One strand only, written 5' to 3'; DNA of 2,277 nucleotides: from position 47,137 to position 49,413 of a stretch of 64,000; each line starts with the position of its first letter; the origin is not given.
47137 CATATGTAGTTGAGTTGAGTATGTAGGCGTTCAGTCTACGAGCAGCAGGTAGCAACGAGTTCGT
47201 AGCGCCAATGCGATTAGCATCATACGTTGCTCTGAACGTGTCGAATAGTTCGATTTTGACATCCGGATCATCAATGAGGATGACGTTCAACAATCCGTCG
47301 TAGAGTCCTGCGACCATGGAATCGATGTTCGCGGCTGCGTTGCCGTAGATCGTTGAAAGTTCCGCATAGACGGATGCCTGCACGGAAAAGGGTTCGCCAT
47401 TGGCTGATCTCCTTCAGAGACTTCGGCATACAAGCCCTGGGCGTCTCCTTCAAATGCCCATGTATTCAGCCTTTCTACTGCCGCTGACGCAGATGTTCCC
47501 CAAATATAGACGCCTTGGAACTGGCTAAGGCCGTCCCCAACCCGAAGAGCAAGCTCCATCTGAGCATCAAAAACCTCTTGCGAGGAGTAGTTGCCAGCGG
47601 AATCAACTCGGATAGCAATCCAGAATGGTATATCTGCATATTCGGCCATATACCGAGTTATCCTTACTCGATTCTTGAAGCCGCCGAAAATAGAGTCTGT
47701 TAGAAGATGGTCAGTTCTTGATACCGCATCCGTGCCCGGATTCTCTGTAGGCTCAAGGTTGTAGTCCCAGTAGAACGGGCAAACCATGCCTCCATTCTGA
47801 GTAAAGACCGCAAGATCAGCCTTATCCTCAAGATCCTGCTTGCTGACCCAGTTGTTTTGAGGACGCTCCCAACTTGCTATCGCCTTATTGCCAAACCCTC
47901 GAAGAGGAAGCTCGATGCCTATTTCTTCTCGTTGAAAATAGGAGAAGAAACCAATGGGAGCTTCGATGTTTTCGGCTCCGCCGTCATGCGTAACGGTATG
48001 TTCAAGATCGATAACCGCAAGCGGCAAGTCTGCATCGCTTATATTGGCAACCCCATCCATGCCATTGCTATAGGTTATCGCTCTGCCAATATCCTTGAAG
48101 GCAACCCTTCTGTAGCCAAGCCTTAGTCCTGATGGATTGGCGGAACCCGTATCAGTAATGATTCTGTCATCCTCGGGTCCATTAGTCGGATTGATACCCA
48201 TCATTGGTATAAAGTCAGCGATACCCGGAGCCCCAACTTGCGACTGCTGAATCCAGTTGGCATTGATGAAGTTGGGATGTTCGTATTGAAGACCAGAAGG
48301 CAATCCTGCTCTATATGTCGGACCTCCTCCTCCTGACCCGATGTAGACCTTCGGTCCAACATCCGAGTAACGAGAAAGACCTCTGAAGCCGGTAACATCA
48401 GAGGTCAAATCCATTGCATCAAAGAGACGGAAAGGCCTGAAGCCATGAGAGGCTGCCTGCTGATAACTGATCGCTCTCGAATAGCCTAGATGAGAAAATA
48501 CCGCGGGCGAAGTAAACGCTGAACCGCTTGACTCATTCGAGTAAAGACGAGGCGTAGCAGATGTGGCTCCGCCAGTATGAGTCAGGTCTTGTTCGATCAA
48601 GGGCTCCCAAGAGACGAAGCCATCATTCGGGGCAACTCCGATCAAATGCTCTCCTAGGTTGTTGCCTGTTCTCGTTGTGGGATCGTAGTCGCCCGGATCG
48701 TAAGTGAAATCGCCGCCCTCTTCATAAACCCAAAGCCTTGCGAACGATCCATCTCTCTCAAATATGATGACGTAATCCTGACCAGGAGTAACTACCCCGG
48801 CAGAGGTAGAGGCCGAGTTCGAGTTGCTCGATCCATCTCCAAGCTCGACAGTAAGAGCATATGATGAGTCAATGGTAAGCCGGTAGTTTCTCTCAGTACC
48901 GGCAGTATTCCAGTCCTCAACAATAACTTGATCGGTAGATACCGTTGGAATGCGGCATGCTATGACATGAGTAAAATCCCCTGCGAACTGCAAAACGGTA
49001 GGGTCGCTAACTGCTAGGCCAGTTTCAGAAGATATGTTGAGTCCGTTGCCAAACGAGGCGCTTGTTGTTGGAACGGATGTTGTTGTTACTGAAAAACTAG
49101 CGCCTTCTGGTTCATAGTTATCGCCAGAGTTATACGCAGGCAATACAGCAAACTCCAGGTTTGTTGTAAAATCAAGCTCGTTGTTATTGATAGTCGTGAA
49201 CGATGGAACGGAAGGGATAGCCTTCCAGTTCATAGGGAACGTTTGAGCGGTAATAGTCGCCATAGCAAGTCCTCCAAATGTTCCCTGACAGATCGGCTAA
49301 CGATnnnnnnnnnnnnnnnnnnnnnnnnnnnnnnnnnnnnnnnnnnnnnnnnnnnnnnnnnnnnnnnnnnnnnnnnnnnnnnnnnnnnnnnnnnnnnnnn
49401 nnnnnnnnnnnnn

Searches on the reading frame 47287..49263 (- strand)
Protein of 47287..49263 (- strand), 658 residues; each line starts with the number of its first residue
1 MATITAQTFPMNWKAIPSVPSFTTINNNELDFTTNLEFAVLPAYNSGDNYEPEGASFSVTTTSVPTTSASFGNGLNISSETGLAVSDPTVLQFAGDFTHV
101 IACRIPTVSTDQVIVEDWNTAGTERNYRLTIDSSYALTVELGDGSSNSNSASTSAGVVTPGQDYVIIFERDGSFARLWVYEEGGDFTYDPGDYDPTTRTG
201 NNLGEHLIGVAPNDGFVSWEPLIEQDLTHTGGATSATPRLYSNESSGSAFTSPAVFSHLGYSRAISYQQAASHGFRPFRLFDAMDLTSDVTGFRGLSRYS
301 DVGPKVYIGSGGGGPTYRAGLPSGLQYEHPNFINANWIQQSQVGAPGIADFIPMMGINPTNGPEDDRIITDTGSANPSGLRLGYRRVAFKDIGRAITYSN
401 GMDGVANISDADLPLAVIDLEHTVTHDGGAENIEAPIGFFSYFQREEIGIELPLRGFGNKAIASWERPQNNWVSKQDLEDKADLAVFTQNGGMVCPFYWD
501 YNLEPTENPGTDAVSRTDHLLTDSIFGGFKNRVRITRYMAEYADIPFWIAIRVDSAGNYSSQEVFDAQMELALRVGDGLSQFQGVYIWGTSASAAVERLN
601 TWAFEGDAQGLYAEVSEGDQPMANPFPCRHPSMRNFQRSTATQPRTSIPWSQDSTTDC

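Call 9: search_protein_families(library=phrogs, max_evalue=0.00001, proteins=[window:47287-49263:-])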
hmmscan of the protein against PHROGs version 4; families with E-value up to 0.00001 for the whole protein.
window:47287-49263:- (658 aa): 0 families

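Call 10: search_protein_families(library=pfam, max_evalue=0.00001, proteins=[window:47287-49263:-])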
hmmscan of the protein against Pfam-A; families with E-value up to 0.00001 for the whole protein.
window:47287-49263:- (658 aa): 0 families

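Call 87: search_dna_similar(query=window:47287-49263:-, collection=phages, mode=protein, max_rows=10, max_evalue=0.001)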
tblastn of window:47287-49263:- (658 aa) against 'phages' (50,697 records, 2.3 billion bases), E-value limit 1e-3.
No match.
